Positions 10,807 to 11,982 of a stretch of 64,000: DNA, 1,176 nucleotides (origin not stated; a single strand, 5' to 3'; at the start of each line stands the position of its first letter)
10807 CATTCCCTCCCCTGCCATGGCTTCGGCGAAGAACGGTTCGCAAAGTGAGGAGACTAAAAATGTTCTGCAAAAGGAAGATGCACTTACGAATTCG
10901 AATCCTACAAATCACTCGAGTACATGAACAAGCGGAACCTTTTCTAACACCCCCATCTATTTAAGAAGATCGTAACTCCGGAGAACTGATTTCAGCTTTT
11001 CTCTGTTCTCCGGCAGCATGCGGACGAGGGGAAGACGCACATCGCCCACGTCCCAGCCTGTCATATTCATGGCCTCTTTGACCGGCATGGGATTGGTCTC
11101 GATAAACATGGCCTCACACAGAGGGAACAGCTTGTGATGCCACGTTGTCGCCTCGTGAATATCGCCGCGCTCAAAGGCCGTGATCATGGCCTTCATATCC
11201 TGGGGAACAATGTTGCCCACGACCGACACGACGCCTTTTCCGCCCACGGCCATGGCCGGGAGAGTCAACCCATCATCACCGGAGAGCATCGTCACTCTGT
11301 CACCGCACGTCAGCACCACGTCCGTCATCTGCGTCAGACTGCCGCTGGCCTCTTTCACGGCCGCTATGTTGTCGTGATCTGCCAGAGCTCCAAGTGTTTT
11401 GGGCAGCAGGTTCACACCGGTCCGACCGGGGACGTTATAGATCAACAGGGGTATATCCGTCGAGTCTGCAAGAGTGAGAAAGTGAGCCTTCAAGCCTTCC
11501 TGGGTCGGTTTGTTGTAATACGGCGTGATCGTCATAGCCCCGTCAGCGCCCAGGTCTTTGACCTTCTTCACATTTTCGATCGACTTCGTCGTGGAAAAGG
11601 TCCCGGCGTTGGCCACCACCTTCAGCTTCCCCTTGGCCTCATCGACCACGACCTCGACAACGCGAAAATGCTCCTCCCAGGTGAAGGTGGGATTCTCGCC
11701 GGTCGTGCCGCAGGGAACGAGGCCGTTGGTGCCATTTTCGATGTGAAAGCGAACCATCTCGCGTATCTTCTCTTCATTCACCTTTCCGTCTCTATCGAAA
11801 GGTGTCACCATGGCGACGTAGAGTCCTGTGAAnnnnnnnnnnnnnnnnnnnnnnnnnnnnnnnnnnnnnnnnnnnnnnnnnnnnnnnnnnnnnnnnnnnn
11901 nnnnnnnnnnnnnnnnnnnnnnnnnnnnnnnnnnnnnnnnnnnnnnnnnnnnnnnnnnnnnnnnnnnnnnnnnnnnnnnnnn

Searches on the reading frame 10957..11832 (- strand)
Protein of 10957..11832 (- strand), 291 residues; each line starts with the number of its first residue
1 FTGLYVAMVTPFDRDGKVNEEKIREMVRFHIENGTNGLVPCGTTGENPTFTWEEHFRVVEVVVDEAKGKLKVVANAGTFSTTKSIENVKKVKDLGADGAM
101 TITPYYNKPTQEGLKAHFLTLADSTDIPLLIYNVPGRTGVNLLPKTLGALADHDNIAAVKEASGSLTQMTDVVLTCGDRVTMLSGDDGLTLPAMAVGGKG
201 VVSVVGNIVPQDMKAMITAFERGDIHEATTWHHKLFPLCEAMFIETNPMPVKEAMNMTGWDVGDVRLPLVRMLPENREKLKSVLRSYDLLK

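Call 54: search_protein_families(library=pfam, proteins=[window:10957-11832:-], max_evalue=0.001)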
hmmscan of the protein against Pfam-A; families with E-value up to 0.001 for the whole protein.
window:10957-11832:- (291 aa): 1 family
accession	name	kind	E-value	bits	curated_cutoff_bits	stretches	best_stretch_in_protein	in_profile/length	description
PF00701.28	DHDPS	-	1.6e-98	329.4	22.1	1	1-285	2-287/289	Dihydrodipicolinate synthetase family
